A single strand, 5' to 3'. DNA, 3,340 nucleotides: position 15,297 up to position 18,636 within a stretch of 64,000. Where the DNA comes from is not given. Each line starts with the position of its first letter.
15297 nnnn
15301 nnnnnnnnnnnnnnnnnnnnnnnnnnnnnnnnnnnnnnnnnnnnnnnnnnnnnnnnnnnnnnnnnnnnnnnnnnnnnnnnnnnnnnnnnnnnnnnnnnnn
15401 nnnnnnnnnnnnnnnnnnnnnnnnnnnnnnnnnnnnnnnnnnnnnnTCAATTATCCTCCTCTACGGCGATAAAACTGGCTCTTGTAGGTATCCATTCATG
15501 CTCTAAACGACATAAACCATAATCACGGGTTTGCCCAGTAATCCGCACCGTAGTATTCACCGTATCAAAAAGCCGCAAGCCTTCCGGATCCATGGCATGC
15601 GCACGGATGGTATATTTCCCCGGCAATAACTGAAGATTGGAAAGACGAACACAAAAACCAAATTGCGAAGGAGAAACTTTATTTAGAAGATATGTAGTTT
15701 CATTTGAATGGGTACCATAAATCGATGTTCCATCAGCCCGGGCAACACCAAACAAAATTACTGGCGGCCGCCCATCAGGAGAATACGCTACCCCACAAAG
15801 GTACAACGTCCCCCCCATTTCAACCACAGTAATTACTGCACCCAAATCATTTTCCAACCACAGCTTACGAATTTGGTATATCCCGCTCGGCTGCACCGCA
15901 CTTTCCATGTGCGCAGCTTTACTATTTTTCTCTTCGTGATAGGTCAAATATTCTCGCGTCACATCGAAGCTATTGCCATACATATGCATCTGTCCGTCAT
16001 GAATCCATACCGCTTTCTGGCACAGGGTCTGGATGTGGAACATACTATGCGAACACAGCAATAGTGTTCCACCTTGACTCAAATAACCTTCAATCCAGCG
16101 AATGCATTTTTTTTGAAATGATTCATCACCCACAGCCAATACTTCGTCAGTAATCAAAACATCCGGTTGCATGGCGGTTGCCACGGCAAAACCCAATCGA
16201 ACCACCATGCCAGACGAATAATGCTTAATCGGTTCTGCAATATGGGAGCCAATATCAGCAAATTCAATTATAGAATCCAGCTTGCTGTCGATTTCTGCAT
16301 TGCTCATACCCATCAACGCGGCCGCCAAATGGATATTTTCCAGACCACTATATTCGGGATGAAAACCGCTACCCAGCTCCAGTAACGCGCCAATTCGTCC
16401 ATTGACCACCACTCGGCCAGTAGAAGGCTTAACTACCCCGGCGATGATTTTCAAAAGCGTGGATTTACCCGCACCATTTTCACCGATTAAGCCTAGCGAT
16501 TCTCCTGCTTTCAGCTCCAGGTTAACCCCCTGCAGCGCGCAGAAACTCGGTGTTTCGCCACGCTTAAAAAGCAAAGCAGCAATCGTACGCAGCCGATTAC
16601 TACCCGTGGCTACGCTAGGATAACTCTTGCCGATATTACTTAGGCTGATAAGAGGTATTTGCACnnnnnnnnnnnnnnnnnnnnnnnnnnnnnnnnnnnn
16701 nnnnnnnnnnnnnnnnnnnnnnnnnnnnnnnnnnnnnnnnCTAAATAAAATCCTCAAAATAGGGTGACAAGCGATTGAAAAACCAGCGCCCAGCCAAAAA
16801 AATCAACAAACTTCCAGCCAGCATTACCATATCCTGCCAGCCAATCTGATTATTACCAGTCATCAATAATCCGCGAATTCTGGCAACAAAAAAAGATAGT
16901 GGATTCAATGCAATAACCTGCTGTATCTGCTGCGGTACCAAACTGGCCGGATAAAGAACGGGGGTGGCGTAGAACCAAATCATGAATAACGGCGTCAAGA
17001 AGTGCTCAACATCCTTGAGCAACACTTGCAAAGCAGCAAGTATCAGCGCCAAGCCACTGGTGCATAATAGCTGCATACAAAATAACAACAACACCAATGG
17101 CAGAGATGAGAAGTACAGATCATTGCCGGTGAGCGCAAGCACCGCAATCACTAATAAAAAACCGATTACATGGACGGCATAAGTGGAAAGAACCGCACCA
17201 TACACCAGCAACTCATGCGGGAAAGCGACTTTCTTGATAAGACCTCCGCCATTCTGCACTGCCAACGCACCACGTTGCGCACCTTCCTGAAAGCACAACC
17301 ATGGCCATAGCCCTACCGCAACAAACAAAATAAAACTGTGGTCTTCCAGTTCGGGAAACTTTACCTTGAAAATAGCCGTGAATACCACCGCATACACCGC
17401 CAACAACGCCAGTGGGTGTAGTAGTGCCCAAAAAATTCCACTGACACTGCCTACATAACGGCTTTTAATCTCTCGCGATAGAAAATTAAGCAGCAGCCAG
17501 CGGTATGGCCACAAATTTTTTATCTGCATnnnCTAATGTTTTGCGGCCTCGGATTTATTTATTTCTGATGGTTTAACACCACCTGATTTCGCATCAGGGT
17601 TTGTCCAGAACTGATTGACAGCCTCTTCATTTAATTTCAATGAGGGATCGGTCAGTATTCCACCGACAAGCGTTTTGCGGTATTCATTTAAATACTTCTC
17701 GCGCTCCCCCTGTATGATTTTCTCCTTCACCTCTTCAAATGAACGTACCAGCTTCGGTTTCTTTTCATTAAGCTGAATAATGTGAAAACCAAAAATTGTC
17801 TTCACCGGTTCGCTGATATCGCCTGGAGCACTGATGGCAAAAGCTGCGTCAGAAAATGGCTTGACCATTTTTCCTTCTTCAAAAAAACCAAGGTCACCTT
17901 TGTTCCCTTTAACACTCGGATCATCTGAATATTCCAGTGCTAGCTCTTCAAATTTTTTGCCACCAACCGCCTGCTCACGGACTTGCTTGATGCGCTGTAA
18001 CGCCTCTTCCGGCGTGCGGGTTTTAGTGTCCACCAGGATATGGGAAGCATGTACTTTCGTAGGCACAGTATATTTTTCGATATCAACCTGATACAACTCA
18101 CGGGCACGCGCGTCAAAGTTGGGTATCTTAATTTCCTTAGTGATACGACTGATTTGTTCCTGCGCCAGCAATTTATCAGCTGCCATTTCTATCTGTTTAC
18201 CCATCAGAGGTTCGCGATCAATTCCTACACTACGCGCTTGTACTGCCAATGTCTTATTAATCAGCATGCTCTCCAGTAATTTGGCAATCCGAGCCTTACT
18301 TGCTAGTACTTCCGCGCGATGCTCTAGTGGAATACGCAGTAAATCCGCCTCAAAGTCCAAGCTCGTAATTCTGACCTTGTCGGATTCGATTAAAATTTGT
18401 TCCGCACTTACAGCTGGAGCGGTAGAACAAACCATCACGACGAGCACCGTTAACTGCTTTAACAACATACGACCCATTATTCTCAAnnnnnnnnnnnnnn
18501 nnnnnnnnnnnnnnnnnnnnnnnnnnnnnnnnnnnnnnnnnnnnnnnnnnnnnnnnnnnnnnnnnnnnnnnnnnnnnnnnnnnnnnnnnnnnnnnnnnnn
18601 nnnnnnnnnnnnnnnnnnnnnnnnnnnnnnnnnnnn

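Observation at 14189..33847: Candidate dedicated S-layer biogenesis system: T2SS, lipoprotein, S-layer protein, accessory protein, foldase, glycan exporter and radical SAM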

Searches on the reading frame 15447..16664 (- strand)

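Call 4: search_protein_families(library=pfam, proteins=[window:15447-16664:-], max_evalue=0.01)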
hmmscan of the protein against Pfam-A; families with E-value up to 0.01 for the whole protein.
window:15447-16664:- (405 aa): 4 families
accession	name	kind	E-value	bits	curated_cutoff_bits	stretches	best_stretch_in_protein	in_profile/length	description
PF00005.33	ABC_tran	-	4.4e-21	76.3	25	1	44-175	1-135/137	ABC transporter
PF14524.12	Wzt_C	-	6.5e-06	26.6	30.4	1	260-386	7-142/143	Wzt C-terminal domain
PF13304.12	AAA_21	-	0.0012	19.4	27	1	58-82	3-33/304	AAA domain, putative AbiEii toxin, Type IV TA system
PF13555.12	AAA_29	-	0.0018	18.5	27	1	48-82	16-50/61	P-loop containing region of AAA domain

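Call 6: search_protein_families(library=ncbifam, proteins=[window:15447-16664:-], max_evalue=0.01)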
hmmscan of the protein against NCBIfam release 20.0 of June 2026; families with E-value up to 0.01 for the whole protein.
window:15447-16664:- (405 aa): 182 families (the best 25 are shown)
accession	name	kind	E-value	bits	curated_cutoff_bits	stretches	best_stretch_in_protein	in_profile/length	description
NF010065.0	PRK13545.1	equivalog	7.5e-61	206.4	538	1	27-273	23-268/549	teichoic acids export protein ATP-binding subunit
NF050108.1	galactan_ABC_ATP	equivalog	6.3e-52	176.2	400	1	38-240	39-241/244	galactan export ABC transporter ATP-binding subunit Wzt/RfbE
NF010066.0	PRK13546.1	equivalog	6.6e-51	173.2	320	1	7-250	6-247/264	teichoic acids export ABC transporter ATP-binding subunit TagH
TIGR01188.1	drrA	subfamily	1.8e-30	106.2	312.45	2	105-231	81-207/302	daunorubicin resistance ABC transporter, ATP-binding protein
TIGR04521.1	ECF_ATPase_2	equivalog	1.6e-26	93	330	2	109-251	104-250/279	energy-coupling factor transporter ATPase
TIGR03740.1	galliderm_ABC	subfamily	3.4e-25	89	309.75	1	43-228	15-204/223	lantibiotic protection ABC transporter ATP-binding subunit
TIGR01166.1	cbiO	subfamily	9.1e-24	84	211.8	2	43-90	7-54/190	cobalt ABC transporter, ATP-binding protein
NF010060.0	PRK13537.1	equivalog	1.2e-23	83.6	521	1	44-227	31-225/314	nodulation factor ABC transporter ATP-binding protein NodI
NF000355.4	ribo_prot_ABC_F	equivalog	2.8e-22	79.3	380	1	44-251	18-214/499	ribosomal protection-like ABC-F family protein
TIGR03522.1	GldA_ABC_ATP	equivalog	6.2e-22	78.4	402.6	1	43-228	17-212/301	gliding motility-associated ABC transporter ATP-binding subunit GldA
NF010059.0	PRK13536.1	equivalog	1.8e-21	76.3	549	1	45-236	60-262/342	nodulation factor ABC transporter ATP-binding protein NodI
TIGR01288.1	nodI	equivalog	5.6e-21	74.8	424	1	48-230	24-217/303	nodulation factor ABC transporter ATP-binding protein NodI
TIGR02769.1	nickel_nikE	equivalog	1.3e-20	74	332.55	2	42-90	25-73/265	nickel import ATP-binding protein NikE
TIGR04520.1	ECF_ATPase_1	equivalog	3.9e-20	72.4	315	2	40-89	14-63/269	energy-coupling factor transporter ATPase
NF047568.1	PSM_export_PmtC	equivalog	1.6e-19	70.4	375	1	44-227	16-199/290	phenol-soluble modulin export ABC transporter ATP-binding protein PmtC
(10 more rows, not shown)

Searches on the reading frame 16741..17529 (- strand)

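Call 4: search_protein_families(library=pfam, proteins=[window:16741-17529:-], max_evalue=0.01)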
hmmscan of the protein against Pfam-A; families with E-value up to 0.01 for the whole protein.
window:16741-17529:- (262 aa): 2 families
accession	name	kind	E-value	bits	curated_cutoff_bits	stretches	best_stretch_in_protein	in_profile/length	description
PF01061.29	ABC2_membrane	-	9.7e-12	45.3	26.9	1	17-220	7-208/211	ABC-2 type transporter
PF12698.13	ABC2_membrane_3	-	8.6e-05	22.2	31.6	1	108-246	206-343/347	ABC-2 family transporter protein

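Call 6: search_protein_families(library=ncbifam, proteins=[window:16741-17529:-], max_evalue=0.01)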
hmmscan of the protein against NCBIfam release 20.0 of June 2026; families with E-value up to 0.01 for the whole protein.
window:16741-17529:- (262 aa): 6 families
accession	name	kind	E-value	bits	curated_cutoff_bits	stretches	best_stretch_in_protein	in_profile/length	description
NF050109.1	galactan_ABC_perm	equivalog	3.1e-13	49.9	380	1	12-231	23-243/272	galactan export ABC transporter permease subunit Wzm/RfbD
NF050053.1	CapPschTportKpsM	equivalog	7.9e-12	45.7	300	1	16-219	8-214/257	capsule polysaccharide transporter KpsM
NF011723.0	PRK15176.1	equivalog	0.00028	20.7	297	1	12-250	20-255/264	Vi polysaccharide ABC transporter inner membrane protein VexB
TIGR03062.1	pip_yhgE_Cterm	subfamily_domain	0.00033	20.3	102.2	1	110-253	64-204/208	YhgE/Pip family protein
TIGR01247.1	drrB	subfamily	0.00034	20.4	223.05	1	19-231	1-214/236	daunorubicin resistance ABC transporter membrane protein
NF011648.0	PRK15066.1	subfamily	0.0021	17.6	225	0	104-244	102-241/257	ABC transporter permease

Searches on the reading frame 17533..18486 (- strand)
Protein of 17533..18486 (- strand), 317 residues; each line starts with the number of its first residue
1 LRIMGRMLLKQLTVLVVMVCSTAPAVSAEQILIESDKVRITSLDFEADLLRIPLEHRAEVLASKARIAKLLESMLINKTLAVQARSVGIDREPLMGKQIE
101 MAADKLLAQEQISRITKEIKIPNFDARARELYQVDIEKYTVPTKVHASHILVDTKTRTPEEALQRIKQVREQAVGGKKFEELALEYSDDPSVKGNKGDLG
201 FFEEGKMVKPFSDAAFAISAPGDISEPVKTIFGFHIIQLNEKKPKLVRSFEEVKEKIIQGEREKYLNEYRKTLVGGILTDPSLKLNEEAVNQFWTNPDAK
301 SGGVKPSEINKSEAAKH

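Call 4: search_protein_families(library=pfam, proteins=[window:17533-18486:-], max_evalue=0.01)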
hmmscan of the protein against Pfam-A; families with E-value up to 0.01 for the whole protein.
window:17533-18486:- (317 aa): 3 families
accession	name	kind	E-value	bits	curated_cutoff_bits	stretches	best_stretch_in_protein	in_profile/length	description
PF13616.12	Rotamase_3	-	4.3e-27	95.4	22.5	1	138-243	9-116/116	PPIC-type PPIASE domain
PF00639.27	Rotamase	-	3.8e-25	89.1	21.7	1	149-240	1-96/97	PPIC-type PPIASE domain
PF13145.12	Rotamase_2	-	1.3e-11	45.8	27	1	125-255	3-121/121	PPIC-type PPIASE domain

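Call 6: search_protein_families(library=ncbifam, proteins=[window:17533-18486:-], max_evalue=0.01)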
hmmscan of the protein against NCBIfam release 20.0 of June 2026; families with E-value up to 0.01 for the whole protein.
window:17533-18486:- (317 aa): 9 families
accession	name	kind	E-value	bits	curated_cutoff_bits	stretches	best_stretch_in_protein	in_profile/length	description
NF000809.0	PRK00059.1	equivalog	8.8e-29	100.9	303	1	101-263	154-308/336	peptidylprolyl isomerase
NF002846.0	PRK03095.1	equivalog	4.4e-25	88.7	361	1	71-258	58-236/287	peptidylprolyl isomerase PrsA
NF002824.0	PRK02998.1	subfamily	2.5e-22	79.6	360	1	143-291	133-274/283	peptidylprolyl isomerase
NF002827.0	PRK03002.1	equivalog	1.2e-20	73.7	343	1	134-263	127-244/285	peptidylprolyl isomerase PrsA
NF008054.0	PRK10788.1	equivalog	4e-15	55.5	493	1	120-269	246-386/626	peptidylprolyl isomerase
NF008038.0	PRK10770.1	equivalog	6.1e-13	48.3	394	1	142-242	282-383/431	peptidylprolyl isomerase SurA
TIGR02933.1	nifM_nitrog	equivalog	2.8e-11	43.8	168.2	1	98-255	78-233/256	nitrogen fixation protein NifM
NF003356.0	PRK04405.1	subfamily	1.5e-09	37.3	339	1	142-259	142-255/299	peptidylprolyl isomerase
NF011969.0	PRK15441.1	equivalog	6.3e-08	32.9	127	1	147-239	7-89/93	peptidylprolyl isomerase PpiC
